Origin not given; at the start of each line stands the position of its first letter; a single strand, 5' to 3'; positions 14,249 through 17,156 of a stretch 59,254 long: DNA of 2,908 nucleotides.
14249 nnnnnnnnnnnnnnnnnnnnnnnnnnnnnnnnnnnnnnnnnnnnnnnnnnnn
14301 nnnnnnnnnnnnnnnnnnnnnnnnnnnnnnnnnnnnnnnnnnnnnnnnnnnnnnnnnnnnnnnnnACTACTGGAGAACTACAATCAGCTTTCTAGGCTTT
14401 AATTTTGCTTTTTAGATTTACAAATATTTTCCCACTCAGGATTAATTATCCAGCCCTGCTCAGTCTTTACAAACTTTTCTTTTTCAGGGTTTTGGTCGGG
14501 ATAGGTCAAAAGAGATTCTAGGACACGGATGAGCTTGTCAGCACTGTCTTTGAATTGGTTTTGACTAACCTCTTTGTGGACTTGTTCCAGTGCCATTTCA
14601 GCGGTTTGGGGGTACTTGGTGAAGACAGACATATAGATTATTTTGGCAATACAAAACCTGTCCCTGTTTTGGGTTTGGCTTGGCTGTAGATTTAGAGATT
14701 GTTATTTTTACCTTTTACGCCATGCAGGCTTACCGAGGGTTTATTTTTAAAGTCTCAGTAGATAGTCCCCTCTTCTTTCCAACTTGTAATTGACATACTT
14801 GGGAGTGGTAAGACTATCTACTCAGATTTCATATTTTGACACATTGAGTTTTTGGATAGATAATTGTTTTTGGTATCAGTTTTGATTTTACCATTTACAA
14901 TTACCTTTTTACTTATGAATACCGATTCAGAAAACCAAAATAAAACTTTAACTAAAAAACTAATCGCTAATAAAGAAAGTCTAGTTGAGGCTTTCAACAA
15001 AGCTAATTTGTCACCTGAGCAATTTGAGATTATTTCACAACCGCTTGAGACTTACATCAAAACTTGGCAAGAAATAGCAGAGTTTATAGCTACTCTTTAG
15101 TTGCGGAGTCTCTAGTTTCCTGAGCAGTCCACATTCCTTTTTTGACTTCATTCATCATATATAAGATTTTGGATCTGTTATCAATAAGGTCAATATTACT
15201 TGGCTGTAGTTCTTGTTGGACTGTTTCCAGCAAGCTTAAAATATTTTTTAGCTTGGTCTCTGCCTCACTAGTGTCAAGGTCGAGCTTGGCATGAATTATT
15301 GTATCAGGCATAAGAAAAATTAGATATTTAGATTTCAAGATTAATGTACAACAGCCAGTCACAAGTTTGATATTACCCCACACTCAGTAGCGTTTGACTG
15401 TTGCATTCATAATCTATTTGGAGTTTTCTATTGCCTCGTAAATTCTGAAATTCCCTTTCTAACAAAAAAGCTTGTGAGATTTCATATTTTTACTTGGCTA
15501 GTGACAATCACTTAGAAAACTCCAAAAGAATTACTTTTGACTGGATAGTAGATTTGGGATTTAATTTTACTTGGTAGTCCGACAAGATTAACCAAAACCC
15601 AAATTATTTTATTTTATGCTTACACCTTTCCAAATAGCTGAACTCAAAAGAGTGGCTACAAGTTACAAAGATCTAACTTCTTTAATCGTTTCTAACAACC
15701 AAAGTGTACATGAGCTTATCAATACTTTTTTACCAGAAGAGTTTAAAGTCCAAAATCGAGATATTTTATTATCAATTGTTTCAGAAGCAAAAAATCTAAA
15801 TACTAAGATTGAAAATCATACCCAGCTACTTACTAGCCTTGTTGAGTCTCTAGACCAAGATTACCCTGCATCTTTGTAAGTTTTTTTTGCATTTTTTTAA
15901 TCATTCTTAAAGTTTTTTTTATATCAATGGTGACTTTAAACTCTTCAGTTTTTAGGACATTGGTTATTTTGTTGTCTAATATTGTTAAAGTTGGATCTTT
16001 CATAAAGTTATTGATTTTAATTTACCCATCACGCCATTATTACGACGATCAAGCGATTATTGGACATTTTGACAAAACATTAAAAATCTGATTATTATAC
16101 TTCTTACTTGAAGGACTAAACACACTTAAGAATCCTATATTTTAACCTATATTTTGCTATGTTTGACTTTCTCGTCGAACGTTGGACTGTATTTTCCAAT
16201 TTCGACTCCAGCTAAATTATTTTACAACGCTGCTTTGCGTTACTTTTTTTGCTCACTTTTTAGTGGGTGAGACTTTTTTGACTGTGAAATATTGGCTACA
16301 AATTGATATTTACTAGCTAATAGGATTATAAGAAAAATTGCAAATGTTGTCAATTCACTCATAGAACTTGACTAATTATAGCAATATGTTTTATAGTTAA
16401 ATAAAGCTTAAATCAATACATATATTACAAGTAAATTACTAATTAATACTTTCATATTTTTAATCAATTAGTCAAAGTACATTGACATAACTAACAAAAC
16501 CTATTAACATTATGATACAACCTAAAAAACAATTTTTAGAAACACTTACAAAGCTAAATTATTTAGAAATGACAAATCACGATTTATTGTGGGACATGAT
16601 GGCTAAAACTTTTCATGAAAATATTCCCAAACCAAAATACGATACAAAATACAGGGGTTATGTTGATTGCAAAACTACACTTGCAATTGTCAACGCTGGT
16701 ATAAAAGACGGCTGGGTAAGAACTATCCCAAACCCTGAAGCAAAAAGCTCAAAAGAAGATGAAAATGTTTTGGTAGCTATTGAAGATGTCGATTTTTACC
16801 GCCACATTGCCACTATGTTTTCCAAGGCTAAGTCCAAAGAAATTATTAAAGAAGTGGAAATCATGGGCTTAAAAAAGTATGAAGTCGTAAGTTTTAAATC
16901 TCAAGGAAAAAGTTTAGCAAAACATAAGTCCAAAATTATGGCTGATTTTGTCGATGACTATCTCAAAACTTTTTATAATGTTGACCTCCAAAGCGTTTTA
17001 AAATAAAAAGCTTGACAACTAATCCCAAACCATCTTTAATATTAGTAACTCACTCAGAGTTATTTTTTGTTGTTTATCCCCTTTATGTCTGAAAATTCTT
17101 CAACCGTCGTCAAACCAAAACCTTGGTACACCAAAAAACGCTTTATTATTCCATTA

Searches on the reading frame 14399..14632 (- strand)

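Call 21: search_protein_families(library=phrogs, proteins=[window:14399-14632:-], max_evalue=0.01)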
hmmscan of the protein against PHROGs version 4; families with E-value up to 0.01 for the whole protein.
window:14399-14632:- (77 aa): 0 families

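Call 22: search_protein_families(library=pfam, proteins=[window:14399-14632:-], max_evalue=0.05)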
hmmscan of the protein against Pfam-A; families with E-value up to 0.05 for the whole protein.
window:14399-14632:- (77 aa): 1 family
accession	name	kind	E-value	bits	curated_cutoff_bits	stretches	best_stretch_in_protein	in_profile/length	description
PF17029.10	DUF5100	-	0.046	14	27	0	46-72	62-88/125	Domain of unknown function (DUF5100)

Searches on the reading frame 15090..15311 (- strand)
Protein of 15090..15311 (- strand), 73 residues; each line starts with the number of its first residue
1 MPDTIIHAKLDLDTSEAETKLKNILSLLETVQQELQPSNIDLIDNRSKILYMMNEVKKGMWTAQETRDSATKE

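Call 21: search_protein_families(library=phrogs, proteins=[window:15090-15311:-], max_evalue=0.01)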
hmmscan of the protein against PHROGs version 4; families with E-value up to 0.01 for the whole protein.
window:15090-15311:- (73 aa): 0 families

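Call 22: search_protein_families(library=pfam, proteins=[window:15090-15311:-], max_evalue=0.05)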
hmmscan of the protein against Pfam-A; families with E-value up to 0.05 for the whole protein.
window:15090-15311:- (73 aa): 1 family
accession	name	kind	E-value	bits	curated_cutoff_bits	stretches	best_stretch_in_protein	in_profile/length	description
PF09155.15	DUF1940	-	0.044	14.2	25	1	19-59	40-80/143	Domain of unknown function (DUF1940)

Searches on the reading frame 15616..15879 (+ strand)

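Call 21: search_protein_families(library=phrogs, proteins=[window:15616-15879:+], max_evalue=0.01)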
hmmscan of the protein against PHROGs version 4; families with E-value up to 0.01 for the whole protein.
window:15616-15879:+ (87 aa): 0 families

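Call 22: search_protein_families(library=pfam, proteins=[window:15616-15879:+], max_evalue=0.05)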
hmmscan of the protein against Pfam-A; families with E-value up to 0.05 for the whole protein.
window:15616-15879:+ (87 aa): 1 family
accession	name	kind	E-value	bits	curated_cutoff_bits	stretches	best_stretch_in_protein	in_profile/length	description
PF10193.14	Telomere_reg-2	-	0.044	14.6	23.6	0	19-58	71-111/112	Telomere length regulation protein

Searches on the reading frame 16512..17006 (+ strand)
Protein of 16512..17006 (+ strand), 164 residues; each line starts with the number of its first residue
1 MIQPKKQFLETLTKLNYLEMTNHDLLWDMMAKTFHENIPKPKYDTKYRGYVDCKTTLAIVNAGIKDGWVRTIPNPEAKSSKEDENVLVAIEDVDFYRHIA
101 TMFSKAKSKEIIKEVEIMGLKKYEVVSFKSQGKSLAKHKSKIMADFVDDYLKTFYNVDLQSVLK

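Call 21: search_protein_families(library=phrogs, proteins=[window:16512-17006:+], max_evalue=0.01)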
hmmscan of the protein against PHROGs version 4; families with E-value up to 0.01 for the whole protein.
window:16512-17006:+ (164 aa): 1 family
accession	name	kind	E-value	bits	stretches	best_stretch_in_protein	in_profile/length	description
phrog_13358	-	unknown function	0.002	19.1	1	129-157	18-46/54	-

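Call 22: search_protein_families(library=pfam, proteins=[window:16512-17006:+], max_evalue=0.05)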
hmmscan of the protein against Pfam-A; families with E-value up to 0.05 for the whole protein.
window:16512-17006:+ (164 aa): 1 family
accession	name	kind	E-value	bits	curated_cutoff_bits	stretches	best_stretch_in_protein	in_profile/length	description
PF00439.30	Bromodomain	-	0.045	14.2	21.7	0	24-107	7-69/84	Bromodomain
